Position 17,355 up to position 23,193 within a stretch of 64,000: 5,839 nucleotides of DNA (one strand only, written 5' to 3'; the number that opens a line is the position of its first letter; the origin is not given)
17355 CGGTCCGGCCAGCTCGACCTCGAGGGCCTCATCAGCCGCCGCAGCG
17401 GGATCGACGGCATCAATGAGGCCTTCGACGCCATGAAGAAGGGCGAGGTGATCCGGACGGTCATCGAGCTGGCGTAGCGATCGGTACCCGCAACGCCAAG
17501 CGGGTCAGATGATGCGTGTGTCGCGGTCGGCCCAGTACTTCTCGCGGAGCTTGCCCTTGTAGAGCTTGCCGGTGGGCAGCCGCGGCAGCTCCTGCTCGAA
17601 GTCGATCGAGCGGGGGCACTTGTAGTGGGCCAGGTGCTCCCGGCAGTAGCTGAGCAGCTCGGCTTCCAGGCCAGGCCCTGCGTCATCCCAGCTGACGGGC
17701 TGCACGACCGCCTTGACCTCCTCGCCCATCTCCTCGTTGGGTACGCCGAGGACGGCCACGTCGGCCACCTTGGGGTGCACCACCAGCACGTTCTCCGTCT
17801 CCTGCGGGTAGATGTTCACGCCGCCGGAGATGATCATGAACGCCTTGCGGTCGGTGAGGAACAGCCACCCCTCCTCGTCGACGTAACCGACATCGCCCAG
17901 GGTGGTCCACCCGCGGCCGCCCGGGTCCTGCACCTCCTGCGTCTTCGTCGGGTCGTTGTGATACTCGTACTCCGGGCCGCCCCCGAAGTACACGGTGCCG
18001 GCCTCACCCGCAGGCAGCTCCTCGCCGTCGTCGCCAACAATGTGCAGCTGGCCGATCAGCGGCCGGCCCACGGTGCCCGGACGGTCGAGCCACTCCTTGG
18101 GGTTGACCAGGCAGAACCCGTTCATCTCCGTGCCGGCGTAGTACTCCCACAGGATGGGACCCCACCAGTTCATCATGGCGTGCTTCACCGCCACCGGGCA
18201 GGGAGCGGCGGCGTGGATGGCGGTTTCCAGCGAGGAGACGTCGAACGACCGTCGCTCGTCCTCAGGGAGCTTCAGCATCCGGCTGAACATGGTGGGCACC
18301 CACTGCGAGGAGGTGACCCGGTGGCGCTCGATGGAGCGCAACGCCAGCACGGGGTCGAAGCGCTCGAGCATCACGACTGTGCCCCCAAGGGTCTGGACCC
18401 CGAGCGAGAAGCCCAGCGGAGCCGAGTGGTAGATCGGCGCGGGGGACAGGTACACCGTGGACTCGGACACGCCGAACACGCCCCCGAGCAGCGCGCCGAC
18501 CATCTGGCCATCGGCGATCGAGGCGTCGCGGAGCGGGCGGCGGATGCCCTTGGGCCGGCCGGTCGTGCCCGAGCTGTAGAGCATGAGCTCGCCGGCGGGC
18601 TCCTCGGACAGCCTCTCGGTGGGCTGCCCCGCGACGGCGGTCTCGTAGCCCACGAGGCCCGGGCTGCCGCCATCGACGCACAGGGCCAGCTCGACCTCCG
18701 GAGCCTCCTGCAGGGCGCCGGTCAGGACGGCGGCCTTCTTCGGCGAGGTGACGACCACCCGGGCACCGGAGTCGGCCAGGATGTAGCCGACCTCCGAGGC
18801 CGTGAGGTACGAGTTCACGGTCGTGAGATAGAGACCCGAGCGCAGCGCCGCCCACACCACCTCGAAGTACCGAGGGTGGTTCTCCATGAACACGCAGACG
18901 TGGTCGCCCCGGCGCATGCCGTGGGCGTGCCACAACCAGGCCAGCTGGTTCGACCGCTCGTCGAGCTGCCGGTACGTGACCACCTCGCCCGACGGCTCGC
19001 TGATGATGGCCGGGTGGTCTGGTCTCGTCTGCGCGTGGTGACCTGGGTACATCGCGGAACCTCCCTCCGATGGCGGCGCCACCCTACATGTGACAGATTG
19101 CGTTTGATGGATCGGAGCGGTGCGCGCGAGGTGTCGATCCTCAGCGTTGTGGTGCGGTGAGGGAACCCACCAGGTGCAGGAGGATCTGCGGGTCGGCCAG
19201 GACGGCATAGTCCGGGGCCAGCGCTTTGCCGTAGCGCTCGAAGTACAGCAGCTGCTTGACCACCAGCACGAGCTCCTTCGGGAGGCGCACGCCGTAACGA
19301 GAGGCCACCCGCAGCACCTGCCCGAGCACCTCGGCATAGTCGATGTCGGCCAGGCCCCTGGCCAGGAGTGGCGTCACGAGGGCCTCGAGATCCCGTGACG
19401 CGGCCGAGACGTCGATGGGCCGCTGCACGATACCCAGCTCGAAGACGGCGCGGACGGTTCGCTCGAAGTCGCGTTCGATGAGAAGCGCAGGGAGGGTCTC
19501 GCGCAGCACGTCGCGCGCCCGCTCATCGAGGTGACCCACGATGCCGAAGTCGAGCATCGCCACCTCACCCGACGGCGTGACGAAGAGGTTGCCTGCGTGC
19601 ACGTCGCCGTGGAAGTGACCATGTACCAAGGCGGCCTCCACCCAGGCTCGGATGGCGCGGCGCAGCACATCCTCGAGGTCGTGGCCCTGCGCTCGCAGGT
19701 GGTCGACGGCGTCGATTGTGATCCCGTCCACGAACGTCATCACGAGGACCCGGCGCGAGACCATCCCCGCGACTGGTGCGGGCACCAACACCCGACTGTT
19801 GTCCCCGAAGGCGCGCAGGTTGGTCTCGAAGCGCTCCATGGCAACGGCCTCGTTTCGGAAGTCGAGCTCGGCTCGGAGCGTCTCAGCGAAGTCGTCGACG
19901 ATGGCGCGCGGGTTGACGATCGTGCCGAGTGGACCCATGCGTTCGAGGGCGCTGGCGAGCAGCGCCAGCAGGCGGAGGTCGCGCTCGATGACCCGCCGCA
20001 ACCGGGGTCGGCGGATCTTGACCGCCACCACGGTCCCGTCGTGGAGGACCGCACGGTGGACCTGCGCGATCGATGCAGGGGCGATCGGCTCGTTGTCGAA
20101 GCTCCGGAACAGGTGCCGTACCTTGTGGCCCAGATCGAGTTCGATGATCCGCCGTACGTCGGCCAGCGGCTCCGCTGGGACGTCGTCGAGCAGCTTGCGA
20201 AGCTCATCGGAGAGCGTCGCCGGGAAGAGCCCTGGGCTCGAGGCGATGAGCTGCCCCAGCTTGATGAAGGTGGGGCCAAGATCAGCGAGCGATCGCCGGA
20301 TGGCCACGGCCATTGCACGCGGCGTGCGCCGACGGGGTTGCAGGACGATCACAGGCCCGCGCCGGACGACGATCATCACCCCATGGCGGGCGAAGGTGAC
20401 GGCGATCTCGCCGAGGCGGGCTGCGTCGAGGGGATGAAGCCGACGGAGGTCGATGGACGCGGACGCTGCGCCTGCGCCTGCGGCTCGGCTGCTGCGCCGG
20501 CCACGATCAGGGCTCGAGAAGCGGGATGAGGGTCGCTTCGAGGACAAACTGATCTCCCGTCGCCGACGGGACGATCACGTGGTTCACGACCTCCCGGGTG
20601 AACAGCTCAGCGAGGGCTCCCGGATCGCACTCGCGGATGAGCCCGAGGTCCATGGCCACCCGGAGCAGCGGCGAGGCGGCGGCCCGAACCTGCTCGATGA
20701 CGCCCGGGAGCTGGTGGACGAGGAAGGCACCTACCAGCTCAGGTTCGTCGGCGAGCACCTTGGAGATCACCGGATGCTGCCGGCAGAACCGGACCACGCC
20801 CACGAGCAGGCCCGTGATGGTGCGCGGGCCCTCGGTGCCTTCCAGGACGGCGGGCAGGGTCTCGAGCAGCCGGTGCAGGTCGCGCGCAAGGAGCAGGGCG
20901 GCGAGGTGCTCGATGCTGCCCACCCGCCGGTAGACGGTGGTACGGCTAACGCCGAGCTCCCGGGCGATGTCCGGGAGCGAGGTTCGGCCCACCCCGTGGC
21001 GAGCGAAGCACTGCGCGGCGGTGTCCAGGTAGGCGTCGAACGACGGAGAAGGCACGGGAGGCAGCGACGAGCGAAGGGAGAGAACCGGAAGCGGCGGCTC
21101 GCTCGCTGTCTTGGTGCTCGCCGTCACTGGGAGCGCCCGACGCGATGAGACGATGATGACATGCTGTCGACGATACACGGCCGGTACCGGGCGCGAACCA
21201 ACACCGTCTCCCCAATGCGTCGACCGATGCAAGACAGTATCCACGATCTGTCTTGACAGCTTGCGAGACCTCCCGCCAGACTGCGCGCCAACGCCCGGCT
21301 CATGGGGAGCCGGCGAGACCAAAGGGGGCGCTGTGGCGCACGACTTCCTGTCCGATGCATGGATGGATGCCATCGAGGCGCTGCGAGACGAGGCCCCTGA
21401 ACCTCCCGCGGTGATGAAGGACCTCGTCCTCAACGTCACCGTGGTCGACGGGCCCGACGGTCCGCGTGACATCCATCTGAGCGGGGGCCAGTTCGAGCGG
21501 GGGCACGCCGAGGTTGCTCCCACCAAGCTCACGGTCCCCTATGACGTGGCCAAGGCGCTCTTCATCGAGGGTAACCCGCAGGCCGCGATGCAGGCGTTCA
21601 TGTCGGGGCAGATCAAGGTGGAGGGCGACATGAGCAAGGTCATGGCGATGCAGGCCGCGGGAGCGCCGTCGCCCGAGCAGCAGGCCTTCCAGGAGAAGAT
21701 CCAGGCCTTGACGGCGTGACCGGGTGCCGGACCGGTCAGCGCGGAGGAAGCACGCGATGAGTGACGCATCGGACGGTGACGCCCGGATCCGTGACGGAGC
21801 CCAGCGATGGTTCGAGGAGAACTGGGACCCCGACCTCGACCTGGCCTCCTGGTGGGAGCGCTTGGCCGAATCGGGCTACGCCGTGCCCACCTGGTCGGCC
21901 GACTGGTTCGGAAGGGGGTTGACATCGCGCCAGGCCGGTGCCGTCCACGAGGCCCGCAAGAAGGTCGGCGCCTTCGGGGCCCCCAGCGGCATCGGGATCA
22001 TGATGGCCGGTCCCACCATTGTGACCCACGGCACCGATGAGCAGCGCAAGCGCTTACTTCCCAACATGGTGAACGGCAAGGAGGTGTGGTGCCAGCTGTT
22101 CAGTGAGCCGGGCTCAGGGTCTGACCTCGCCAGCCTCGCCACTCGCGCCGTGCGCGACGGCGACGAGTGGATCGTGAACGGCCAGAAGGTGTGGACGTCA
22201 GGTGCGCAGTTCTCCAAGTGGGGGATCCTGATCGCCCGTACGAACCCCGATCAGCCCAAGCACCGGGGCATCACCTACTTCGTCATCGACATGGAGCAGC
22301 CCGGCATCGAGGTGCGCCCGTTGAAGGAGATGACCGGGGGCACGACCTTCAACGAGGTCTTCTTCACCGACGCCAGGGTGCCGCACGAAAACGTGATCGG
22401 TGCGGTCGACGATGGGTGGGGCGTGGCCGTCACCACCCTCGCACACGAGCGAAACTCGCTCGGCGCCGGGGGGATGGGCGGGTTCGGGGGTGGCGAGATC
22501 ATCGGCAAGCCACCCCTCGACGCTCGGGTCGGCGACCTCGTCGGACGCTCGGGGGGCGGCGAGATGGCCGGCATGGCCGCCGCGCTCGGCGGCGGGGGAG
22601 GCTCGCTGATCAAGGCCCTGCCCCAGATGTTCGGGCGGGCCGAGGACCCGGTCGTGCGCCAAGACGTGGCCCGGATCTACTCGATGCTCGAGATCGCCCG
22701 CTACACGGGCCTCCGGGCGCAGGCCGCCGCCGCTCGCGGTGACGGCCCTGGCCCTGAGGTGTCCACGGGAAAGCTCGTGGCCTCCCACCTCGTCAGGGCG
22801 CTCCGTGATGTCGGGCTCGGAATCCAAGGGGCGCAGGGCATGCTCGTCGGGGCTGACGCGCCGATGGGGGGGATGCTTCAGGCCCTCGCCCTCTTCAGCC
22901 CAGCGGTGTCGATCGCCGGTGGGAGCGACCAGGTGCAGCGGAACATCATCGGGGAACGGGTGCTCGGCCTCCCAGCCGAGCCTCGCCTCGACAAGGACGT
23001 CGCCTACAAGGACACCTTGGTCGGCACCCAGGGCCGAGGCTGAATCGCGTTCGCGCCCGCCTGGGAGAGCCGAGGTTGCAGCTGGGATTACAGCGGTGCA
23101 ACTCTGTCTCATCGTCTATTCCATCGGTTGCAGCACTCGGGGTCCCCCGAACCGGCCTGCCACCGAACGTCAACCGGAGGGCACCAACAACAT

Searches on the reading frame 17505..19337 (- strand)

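Call 17: search_protein_families(library=pfam, proteins=[window:17505-19337:-], max_evalue=0.01)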
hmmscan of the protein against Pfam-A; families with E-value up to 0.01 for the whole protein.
window:17505-19337:- (610 aa): 2 families
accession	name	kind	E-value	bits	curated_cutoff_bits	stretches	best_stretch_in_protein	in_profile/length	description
PF00501.34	AMP-binding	-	1.1e-64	219.1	29.9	1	100-453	3-376/384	AMP-binding enzyme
PF13193.12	AMP-binding_C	-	2e-16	61.1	24.5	1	513-591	1-76/76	AMP-binding enzyme C-terminal domain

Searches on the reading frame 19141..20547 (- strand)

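Call 17: search_protein_families(library=pfam, proteins=[window:19141-20547:-], max_evalue=0.01)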
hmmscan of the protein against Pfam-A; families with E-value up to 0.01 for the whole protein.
window:19141-20547:- (468 aa): 3 families
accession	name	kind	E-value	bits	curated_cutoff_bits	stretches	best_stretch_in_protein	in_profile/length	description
PF03109.22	ABC1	-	8.9e-67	225.2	22.9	1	118-365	1-241/244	ABC1 atypical kinase-like domain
PF01163.29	RIO1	-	4.6e-07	30.1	22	1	250-350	67-165/187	RIO domain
PF01636.29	APH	-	1.9e-05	25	23.2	1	280-337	135-197/239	Phosphotransferase enzyme family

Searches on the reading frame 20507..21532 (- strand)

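Call 17: search_protein_families(library=pfam, proteins=[window:20507-21532:-], max_evalue=0.01)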
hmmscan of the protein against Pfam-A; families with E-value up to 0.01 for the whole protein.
window:20507-21532:- (341 aa): 13 families
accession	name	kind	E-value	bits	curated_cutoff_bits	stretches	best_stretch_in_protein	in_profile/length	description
PF00440.29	TetR_N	-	1.2e-10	41.5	24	1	169-211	2-44/47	Bacterial regulatory proteins, tetR family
PF13404.12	HTH_AsnC-type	-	1.9e-05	24.8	27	1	182-204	16-38/42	AsnC-type helix-turn-helix domain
PF02796.21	HTH_7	-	3e-05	24.5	23.8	1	172-202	11-40/45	Helix-turn-helix domain of resolvase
PF08279.18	HTH_11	-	0.00033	20.9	25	1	185-209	17-41/55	HTH domain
PF13384.12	HTH_23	-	0.00086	19.5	24.6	1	184-202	18-36/50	Homeodomain-like domain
PF09339.16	HTH_IclR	-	0.0011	19.2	22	1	175-206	11-41/52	IclR helix-turn-helix domain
PF08281.18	Sigma70_r4_2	-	0.0012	18.8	25.7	1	174-204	17-47/54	Sigma-70, region 4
PF13518.12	HTH_28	-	0.002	18.6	25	1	182-206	12-35/52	Helix-turn-helix domain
PF13309.12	HTH_22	-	0.0022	18.4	29.6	1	183-202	41-60/63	HTH domain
PF13936.12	HTH_38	-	0.0033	17.6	27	1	185-202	22-39/44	Helix-turn-helix domain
PF13412.12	HTH_24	-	0.0033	17.4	21.9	1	182-204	16-38/48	Winged helix-turn-helix DNA-binding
PF13556.12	HTH_30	-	0.0043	17.3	27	1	185-217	14-46/59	PucR C-terminal helix-turn-helix domain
PF13551.12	HTH_29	-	0.0084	16.6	28.1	0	180-202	11-31/64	Winged helix-turn helix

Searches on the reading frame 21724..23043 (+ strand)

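Call 17: search_protein_families(library=pfam, proteins=[window:21724-23043:+], max_evalue=0.01)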
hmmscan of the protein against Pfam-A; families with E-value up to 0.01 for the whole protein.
window:21724-23043:+ (439 aa): 3 families
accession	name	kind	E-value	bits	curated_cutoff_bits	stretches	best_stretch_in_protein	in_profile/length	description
PF02770.24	Acyl-CoA_dh_M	-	2.4e-21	76.2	33.3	1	123-216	1-96/97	Acyl-CoA dehydrogenase, middle domain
PF00441.29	Acyl-CoA_dh_1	-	1.6e-15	58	22.4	1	303-414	43-150/150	Acyl-CoA dehydrogenase, C-terminal domain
PF02771.21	Acyl-CoA_dh_N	-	2.1e-11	44.6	22.9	1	21-119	18-113/113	Acyl-CoA dehydrogenase, N-terminal domain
